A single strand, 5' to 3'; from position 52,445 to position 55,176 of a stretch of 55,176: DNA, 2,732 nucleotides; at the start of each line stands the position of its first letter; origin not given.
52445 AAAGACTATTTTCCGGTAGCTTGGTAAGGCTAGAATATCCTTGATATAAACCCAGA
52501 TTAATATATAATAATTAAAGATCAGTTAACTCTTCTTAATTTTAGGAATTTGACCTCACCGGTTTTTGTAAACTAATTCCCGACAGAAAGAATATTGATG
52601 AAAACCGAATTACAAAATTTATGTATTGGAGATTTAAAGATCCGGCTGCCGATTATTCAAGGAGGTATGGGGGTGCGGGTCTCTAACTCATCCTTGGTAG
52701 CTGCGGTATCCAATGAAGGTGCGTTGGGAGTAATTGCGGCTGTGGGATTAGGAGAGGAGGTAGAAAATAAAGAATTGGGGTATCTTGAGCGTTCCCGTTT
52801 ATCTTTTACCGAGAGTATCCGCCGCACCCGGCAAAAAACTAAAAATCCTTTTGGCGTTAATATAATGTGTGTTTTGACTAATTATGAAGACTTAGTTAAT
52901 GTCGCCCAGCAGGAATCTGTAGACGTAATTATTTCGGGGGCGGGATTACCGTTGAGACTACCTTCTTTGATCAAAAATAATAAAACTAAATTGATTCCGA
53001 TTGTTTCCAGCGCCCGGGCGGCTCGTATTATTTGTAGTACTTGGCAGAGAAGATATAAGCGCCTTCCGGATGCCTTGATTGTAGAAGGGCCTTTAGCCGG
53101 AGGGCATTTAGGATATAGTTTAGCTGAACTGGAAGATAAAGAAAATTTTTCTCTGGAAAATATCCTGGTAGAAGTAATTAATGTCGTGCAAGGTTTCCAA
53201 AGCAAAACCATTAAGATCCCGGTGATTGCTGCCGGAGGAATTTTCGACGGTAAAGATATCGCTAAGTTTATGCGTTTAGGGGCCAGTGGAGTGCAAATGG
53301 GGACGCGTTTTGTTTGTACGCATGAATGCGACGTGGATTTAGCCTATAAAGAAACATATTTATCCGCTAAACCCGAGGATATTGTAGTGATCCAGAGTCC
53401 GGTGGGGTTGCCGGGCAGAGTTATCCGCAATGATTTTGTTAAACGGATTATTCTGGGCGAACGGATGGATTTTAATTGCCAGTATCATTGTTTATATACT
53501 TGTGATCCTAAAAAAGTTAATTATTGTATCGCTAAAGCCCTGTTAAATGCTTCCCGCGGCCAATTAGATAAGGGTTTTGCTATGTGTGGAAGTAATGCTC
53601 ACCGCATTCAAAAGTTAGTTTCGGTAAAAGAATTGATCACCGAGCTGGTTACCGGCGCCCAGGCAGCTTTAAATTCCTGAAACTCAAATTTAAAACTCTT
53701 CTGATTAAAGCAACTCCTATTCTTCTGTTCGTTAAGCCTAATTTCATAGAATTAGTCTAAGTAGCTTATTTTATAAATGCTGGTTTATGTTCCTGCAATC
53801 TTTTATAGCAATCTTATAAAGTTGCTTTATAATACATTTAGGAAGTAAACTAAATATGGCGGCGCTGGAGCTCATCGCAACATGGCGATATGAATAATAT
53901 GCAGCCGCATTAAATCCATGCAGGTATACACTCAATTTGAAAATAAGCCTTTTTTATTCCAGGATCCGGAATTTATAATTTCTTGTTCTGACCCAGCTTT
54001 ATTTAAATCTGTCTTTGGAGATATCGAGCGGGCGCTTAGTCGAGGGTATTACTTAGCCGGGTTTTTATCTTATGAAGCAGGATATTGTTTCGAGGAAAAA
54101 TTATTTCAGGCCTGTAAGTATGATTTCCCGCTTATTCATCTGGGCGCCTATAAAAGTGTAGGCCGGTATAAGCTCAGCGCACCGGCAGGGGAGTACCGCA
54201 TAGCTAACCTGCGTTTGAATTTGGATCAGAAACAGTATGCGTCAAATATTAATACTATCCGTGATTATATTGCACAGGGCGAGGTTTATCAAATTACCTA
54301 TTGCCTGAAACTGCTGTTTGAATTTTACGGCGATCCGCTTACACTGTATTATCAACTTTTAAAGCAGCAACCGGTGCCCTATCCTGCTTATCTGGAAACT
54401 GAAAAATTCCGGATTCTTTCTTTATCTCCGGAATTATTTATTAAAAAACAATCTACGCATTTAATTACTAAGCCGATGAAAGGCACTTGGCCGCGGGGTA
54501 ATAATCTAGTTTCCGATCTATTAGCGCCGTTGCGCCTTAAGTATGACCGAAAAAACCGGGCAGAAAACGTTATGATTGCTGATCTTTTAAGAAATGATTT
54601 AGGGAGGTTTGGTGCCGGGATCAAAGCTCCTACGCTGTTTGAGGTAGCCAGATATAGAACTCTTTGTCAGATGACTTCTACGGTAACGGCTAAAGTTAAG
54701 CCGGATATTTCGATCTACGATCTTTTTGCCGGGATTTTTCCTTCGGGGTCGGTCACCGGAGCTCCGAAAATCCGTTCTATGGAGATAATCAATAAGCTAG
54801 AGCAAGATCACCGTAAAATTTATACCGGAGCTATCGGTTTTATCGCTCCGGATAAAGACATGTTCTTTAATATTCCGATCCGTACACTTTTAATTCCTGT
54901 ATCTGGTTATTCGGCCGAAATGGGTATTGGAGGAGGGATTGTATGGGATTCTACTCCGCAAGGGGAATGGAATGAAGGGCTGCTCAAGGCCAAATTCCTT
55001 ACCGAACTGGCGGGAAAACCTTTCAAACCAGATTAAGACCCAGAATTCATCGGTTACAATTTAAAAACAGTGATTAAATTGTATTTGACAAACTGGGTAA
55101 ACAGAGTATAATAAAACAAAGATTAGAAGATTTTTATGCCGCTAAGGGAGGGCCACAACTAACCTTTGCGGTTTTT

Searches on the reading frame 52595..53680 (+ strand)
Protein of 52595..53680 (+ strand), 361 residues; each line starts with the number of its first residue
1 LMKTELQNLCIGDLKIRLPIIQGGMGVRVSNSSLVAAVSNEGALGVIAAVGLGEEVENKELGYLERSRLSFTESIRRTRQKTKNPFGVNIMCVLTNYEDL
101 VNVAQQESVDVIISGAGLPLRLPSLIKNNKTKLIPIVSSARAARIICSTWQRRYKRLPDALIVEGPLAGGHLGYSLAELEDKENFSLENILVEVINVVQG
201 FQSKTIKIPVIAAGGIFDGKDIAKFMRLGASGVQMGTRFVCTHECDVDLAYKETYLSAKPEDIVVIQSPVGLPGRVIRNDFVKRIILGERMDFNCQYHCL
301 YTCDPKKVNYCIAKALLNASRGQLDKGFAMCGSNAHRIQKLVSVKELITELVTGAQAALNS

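Call 54: search_protein_families(library=pfam, proteins=[window:52595-53680:+], max_evalue=0.001)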
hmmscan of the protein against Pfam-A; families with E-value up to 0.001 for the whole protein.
window:52595-53680:+ (361 aa): 4 families
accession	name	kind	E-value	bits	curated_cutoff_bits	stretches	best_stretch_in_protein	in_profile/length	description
PF03060.21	NMO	-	2.1e-63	215.2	28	1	13-353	7-330/331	Nitronate monooxygenase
PF00478.31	IMPDH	-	1.2e-07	31.6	25.6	1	195-249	197-249/345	IMP dehydrogenase / GMP reductase domain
PF01180.27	DHO_dh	-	1.8e-06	27.8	27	1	195-240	227-273/291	Dihydroorotate dehydrogenase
PF01070.24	FMN_dh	-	0.00025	20.7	24.9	1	192-240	264-306/350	FMN-dependent dehydrogenase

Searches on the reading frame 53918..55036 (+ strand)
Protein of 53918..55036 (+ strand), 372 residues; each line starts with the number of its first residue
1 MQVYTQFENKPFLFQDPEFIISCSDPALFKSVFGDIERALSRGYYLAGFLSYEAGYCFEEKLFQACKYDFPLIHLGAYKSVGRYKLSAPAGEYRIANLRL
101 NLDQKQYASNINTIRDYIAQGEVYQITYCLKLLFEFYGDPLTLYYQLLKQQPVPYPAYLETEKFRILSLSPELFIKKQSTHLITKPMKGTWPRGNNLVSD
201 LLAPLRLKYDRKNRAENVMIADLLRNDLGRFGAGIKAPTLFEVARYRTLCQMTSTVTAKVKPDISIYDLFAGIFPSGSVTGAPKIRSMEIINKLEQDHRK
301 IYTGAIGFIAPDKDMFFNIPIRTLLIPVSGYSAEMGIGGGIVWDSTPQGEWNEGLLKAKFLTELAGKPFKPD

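Call 54: search_protein_families(library=pfam, proteins=[window:53918-55036:+], max_evalue=0.001)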
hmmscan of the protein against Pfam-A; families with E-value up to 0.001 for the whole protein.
window:53918-55036:+ (372 aa): 1 family
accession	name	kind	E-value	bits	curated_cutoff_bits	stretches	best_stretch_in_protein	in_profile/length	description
PF00425.24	Chorismate_bind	-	3.7e-74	250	27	1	104-357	2-257/257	chorismate binding enzyme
